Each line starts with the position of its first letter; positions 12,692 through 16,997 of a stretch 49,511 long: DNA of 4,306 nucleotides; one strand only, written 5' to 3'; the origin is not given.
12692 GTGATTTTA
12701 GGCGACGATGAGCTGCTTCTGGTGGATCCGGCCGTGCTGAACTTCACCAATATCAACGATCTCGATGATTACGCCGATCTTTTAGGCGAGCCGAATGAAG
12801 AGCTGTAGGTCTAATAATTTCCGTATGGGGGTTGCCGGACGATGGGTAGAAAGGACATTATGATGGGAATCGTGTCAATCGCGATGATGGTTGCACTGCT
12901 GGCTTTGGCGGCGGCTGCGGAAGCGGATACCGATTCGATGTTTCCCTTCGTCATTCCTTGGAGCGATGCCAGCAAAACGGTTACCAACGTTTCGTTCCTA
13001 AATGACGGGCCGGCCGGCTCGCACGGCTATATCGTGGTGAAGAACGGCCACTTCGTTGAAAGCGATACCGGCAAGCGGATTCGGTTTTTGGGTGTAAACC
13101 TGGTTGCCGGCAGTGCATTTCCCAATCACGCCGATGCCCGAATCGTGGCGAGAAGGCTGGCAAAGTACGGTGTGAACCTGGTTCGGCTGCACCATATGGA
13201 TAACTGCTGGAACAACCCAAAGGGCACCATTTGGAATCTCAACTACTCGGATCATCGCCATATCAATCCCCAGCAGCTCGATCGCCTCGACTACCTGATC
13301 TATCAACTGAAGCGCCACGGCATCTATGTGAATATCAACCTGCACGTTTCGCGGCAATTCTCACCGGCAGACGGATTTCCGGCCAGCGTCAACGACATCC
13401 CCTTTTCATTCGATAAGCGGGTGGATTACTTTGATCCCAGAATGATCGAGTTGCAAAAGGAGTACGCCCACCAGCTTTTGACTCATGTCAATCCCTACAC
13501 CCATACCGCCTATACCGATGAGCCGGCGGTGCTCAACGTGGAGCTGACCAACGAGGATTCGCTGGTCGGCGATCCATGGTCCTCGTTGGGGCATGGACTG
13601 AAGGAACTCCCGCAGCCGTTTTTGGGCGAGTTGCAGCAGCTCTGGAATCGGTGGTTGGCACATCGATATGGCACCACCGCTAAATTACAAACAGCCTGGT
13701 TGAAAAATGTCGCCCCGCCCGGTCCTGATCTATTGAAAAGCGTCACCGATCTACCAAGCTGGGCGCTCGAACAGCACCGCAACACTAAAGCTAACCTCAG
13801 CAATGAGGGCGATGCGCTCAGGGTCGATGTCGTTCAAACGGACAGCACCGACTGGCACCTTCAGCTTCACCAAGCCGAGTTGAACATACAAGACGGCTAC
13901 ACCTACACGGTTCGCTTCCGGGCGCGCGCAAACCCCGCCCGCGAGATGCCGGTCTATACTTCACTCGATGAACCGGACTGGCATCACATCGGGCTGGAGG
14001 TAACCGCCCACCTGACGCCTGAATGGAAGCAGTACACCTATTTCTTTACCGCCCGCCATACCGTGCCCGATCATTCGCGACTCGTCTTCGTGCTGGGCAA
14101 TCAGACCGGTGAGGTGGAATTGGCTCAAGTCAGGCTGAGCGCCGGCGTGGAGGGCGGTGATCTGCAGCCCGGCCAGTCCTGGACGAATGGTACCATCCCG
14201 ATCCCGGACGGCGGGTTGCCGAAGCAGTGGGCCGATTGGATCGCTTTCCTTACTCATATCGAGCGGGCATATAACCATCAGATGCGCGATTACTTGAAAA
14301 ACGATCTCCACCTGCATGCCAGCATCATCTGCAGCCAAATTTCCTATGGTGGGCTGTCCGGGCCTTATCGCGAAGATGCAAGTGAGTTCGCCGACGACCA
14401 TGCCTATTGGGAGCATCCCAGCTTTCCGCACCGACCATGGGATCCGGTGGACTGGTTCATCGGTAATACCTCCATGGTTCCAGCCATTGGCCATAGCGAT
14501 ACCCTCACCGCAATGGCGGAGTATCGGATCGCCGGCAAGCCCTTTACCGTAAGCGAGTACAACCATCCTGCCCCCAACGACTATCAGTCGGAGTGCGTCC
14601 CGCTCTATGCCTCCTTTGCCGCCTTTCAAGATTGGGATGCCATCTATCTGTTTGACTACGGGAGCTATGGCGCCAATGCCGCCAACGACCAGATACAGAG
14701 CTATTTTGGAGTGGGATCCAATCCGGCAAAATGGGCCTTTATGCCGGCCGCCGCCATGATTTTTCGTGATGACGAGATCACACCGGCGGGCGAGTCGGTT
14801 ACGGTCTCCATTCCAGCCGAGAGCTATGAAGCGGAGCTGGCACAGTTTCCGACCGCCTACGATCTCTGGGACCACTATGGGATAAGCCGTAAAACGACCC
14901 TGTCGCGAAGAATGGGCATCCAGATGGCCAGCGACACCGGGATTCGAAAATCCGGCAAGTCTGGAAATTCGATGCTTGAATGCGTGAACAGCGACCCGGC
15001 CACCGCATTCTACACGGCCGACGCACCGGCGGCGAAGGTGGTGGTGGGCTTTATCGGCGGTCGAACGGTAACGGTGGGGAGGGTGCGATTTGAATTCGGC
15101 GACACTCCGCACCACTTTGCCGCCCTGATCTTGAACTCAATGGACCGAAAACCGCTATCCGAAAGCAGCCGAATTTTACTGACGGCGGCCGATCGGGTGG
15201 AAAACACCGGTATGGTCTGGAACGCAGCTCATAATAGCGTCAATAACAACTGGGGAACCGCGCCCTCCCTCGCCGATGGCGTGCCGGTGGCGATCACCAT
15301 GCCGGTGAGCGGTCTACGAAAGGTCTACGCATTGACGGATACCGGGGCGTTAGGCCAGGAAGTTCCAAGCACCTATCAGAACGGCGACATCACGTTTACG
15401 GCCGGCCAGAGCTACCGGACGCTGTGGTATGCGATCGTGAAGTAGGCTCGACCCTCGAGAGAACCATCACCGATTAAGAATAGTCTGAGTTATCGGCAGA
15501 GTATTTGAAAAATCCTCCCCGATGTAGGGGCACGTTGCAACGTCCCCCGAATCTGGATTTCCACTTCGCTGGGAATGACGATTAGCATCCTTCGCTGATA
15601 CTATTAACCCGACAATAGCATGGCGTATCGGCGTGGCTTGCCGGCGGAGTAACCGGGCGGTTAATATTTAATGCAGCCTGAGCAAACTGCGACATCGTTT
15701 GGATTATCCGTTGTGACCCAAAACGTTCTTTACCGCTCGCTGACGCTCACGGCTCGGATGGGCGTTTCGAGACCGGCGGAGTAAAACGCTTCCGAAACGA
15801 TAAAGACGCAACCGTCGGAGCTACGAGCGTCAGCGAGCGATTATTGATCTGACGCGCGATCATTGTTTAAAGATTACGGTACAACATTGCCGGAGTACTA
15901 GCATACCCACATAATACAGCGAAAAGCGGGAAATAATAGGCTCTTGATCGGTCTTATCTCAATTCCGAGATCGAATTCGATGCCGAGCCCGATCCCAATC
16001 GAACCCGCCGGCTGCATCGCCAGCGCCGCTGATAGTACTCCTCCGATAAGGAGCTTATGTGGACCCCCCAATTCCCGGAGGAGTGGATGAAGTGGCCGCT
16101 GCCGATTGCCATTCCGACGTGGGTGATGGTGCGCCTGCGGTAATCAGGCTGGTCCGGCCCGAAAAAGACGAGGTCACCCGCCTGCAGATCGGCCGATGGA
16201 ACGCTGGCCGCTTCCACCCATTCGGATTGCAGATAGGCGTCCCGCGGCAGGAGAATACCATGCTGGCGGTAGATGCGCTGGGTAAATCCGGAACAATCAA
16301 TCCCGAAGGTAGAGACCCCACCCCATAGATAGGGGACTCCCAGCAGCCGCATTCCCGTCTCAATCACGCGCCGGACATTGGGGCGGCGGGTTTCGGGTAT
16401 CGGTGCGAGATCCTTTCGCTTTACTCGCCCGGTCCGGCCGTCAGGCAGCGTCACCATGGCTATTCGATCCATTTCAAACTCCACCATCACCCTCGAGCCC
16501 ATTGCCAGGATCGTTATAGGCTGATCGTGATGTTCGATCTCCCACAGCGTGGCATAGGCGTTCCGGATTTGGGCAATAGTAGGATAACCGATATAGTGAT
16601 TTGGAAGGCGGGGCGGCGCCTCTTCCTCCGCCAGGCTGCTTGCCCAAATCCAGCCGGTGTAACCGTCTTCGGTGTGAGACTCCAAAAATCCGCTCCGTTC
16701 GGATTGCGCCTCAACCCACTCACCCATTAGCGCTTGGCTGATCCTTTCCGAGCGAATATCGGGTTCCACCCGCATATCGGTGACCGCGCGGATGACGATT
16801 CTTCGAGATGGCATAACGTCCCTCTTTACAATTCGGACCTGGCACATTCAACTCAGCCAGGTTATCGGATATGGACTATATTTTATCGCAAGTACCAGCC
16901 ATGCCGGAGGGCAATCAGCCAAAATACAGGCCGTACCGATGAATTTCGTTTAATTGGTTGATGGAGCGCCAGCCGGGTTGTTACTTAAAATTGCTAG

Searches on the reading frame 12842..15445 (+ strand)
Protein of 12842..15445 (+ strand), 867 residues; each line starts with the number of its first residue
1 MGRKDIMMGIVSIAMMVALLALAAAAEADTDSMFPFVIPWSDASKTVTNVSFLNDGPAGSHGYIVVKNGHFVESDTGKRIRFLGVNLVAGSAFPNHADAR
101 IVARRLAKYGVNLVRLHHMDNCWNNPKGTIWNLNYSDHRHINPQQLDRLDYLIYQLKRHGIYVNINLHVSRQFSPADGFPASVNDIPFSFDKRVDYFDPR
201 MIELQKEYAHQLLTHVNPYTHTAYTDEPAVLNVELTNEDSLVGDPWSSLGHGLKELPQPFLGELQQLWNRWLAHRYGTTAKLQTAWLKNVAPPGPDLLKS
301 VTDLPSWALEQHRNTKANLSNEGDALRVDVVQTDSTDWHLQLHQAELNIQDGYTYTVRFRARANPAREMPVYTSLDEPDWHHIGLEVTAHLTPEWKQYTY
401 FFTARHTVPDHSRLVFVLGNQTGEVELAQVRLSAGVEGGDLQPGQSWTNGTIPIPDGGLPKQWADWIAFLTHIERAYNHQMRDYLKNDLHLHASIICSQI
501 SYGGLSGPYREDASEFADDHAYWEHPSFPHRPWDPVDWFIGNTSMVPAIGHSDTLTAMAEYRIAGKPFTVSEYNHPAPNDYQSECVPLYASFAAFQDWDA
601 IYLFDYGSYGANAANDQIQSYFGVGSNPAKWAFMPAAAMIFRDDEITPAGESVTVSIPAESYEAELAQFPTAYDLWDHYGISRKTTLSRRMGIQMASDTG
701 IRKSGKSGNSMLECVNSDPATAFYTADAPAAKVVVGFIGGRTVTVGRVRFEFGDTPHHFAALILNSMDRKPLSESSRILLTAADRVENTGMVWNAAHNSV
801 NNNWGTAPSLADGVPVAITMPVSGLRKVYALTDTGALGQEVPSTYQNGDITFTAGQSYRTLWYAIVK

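Call 6: search_protein_families(library=pfam, proteins=[window:12842-15445:+])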
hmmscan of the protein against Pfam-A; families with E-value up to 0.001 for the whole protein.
window:12842-15445:+ (867 aa): 2 families
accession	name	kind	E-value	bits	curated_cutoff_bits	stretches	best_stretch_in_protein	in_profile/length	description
PF02018.23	CBM_4_9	-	0.00023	22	25.9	1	315-418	24-131/136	Carbohydrate binding domain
PF00150.24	Cellulase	-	0.00026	21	23.5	1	77-184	5-86/272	Cellulase (glycosyl hydrolase family 5)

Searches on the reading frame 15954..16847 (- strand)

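Call 6: search_protein_families(library=pfam, proteins=[window:15954-16847:-])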
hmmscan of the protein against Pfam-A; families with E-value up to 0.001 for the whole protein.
window:15954-16847:- (297 aa): 3 families
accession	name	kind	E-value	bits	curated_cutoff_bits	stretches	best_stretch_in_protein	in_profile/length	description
PF00877.26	NLPC_P60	-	1.4e-27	96.2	23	1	170-281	1-105/105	NlpC/P60 family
PF18348.7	SH3_16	-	3.7e-08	33.4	25.8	1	25-72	1-49/49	Bacterial dipeptidyl-peptidase Sh3 domain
PF08239.17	SH3_3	-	1.7e-05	25.3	27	1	24-72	4-53/54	Bacterial SH3 domain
